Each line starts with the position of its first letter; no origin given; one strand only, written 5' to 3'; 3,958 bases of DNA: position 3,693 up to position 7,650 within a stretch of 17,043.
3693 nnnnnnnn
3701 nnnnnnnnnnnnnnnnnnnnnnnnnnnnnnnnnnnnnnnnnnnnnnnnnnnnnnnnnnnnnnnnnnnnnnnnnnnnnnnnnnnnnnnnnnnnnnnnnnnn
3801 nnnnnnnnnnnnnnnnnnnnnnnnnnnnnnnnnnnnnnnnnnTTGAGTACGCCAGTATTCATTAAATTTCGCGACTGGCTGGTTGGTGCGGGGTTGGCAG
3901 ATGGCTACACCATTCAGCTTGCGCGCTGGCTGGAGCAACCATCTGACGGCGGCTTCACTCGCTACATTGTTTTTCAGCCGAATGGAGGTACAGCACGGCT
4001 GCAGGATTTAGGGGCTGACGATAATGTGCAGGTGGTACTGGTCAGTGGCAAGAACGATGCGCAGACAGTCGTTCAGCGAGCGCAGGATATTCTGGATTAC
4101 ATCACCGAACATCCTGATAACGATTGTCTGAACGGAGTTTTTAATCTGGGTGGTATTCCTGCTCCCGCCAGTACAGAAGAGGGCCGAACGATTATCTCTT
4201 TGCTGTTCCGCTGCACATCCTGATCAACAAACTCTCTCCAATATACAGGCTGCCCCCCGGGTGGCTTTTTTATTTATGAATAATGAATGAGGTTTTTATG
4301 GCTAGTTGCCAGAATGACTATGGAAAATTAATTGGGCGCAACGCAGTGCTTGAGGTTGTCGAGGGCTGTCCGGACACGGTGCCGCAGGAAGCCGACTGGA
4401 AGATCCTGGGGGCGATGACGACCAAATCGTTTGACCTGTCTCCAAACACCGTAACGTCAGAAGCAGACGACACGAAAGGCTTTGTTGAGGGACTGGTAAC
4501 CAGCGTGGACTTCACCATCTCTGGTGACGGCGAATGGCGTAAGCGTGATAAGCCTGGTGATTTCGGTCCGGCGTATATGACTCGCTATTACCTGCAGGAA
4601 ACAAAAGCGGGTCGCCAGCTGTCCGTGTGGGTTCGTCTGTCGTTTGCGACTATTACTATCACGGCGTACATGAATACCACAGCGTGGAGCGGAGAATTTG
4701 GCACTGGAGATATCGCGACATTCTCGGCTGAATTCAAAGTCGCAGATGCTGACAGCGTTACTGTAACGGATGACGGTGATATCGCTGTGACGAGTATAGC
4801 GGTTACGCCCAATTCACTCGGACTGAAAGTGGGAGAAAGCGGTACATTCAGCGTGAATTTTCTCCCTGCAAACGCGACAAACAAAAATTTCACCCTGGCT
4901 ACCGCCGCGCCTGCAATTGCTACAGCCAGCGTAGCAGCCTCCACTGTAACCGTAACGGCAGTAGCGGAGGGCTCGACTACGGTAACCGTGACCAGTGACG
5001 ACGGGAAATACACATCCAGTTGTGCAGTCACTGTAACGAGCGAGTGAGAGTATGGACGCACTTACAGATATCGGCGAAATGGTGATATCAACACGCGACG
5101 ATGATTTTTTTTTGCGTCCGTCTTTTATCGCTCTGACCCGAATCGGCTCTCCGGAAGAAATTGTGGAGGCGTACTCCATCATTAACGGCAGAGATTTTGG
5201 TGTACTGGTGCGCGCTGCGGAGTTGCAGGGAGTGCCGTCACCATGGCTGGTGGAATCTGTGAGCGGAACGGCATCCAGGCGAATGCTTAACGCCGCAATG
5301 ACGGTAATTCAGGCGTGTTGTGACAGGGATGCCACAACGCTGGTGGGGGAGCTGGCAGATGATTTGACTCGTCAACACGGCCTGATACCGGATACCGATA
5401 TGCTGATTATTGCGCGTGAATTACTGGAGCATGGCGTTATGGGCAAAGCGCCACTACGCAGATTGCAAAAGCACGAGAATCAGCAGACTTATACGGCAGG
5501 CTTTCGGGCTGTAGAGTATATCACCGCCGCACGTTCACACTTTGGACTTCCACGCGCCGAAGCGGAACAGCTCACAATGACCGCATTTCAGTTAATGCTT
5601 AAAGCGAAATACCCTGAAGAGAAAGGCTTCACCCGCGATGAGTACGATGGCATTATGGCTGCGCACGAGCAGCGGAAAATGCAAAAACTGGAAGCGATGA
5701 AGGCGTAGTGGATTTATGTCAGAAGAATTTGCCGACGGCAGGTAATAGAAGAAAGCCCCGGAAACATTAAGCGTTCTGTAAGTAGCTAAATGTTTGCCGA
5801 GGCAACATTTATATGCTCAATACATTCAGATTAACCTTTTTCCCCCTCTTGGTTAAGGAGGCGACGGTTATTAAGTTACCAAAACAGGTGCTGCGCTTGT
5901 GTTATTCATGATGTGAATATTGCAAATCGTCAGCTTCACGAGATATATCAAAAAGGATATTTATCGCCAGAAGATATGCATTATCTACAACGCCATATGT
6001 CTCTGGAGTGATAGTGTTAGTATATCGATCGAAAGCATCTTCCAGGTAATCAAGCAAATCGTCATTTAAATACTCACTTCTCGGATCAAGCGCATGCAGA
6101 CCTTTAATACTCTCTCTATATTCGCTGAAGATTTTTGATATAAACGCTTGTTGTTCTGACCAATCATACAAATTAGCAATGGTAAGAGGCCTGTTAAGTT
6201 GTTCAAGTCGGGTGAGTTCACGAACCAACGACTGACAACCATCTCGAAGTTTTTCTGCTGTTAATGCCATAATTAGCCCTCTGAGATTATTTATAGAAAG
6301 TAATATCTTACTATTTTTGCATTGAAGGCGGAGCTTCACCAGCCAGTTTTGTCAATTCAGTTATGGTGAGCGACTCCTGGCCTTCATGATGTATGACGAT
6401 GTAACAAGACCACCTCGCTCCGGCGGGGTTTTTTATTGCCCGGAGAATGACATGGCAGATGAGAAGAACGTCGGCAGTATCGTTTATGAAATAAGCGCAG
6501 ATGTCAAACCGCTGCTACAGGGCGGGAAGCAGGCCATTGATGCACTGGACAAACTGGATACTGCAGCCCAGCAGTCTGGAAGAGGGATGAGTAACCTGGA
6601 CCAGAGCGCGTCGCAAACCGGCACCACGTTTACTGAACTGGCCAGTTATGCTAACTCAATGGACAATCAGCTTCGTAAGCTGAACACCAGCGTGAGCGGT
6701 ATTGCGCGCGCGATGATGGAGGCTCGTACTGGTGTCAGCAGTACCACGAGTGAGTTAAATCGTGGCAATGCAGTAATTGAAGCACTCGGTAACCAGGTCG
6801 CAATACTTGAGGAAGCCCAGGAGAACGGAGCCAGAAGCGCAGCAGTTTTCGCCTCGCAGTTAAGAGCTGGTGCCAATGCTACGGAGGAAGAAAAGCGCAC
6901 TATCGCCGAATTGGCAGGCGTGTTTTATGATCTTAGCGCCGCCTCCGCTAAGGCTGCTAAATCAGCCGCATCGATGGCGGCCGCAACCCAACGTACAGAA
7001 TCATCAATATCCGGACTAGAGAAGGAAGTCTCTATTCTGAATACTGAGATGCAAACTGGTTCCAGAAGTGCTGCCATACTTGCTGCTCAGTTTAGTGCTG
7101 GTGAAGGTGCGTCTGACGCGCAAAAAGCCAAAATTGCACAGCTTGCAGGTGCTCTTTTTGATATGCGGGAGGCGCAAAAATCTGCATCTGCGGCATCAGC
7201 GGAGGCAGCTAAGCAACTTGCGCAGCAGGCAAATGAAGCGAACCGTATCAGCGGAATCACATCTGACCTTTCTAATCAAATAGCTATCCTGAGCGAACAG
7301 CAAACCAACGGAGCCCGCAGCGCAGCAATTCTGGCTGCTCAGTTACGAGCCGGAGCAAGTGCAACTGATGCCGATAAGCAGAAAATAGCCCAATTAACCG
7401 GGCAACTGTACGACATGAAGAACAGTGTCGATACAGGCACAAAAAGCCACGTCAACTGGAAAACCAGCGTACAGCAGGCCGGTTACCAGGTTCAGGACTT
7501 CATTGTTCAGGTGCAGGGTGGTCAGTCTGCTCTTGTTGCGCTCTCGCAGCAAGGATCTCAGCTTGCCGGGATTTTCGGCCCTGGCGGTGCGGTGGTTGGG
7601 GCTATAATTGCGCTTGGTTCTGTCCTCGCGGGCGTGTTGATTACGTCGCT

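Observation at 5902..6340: Antisense, strongly acidic small gene between the tail assembly chaperone and tape measure genes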

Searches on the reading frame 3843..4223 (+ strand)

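Call 5: search_protein_families(library=pfam, proteins=[window:3843-4223:+], max_evalue=1)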
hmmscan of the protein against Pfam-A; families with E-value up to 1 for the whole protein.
window:3843-4223:+ (126 aa): 1 family
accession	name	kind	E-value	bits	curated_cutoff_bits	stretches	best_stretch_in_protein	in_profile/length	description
PF23842.1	Phage_tail_terminator_3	-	2.7e-37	128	27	1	4-125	3-122/125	Phage tail termination protein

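Call 6: search_protein_families(library=phrogs, proteins=[window:3843-4223:+], max_evalue=1)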
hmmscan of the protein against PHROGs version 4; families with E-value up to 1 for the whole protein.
window:3843-4223:+ (126 aa): 2 families
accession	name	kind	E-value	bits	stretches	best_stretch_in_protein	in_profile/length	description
phrog_782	-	unknown function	8.1e-38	130.5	1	1-125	1-126/129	-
phrog_19739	-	unknown function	0.28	12.3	1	45-91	28-74/76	-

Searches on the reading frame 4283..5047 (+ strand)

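Call 5: search_protein_families(library=pfam, proteins=[window:4283-5047:+], max_evalue=1)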
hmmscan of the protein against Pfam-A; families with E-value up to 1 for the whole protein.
window:4283-5047:+ (254 aa): 8 families
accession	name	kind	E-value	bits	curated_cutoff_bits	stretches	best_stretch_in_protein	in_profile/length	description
PF02368.24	Big_2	-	1.3e-15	57.6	22.8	1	168-248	1-78/79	Bacterial Ig-like domain (group 2)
PF13629.12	T2SS-T3SS_pil_N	-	0.00018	21.6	23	1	206-251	25-71/72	Pilus formation protein N terminal region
PF06199.17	Phage_tail_2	-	0.013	16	23.8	1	35-154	18-127/132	Phage tail tube protein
PF21461.3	HL_N-beta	-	0.041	14.1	27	1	215-246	21-52/57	Hyaluronate lyase, N-terminal beta-sheet domain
PF22067.2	Cep192_D3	-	0.098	13.2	27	1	170-201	44-76/99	Cep192 domain 3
PF06280.18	fn3_5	-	0.5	11.5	27.6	0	198-238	40-80/112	Fn3-like domain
PF13620.12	CarboxypepD_reg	-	0.57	11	32.3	1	215-245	12-42/82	Carboxypeptidase regulatory-like domain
PF17936.7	Big_6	-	0.88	10.3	27.6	0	172-205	40-64/83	Bacterial Ig domain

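Call 6: search_protein_families(library=phrogs, proteins=[window:4283-5047:+], max_evalue=1)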
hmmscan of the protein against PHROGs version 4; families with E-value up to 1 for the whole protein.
window:4283-5047:+ (254 aa): 16 families
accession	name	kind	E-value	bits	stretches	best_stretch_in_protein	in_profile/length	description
phrog_853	-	tail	7.9e-89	298.2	1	6-252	1-247/254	major tail protein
phrog_215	-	head and packaging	3.6e-24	86.7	1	150-252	204-304/491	structural protein with Ig domain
phrog_1407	-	tail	4.9e-19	69.9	1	6-234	15-231/258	major tail protein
phrog_41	-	tail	1.4e-18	68.4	1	134-253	125-244/245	major tail protein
phrog_341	-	tail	2.3e-17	64.5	1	131-253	33-149/154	major tail protein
phrog_3575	-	tail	2.1e-07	31.2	1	147-253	353-460/461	major tail protein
phrog_1280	-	other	2.9e-07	31.3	1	135-253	130-246/248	Ig domain containing protein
phrog_9915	-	unknown function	2.8e-05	22.6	1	170-241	988-1059/1813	-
phrog_10059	-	unknown function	3.9e-05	23.6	1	152-254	164-264/345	-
phrog_14417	-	tail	0.00043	19.1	1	116-251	240-372/1005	tail fiber protein; host specificity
phrog_35892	-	unknown function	0.0009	17.9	1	165-252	872-957/1181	-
phrog_3995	-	tail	0.0026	18.1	1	166-252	121-204/294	tail protein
phrog_2973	-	head and packaging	0.0065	16.9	1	85-252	143-309/310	Hoc-like head decoration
phrog_820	-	tail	0.0081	16.9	1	30-126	24-113/155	major tail protein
phrog_1328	-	head and packaging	0.015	15.4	1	177-251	338-412/583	major head protein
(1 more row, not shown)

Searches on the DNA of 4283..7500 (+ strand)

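Call 8: search_dna_similar(query=window:4283-7500:+, collection=ecoli_genomes, mode=near)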
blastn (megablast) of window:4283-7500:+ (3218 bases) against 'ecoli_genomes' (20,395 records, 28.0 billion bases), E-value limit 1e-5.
Records with a match: 4; places in all: 4; records where one place covers at least 80% of the query: 0.
Genomes with a match: 4 of 5426; with a place that covers at least 80% of the query: 0. Places per genome that has any: lowest 1, median 1, highest 1. On chromosomes: 4 places; on plasmids: 0.
Best place of each record, by identity: >=99% 4.
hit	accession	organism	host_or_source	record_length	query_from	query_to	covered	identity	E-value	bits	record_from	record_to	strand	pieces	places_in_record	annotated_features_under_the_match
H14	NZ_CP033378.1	Escherichia coli strain L73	goose anus swab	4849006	2131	2166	1%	100.0%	4e-7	68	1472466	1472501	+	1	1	none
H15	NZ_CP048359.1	Escherichia coli strain 53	environment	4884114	2130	2164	1%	100.0%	1e-6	66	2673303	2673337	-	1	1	none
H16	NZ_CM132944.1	Escherichia coli strain 205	Homo sapiens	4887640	2130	2164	1%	100.0%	1e-6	66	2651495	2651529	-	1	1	none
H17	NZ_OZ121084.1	Escherichia coli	Homo sapiens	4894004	2130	2164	1%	100.0%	1e-6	66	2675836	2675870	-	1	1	none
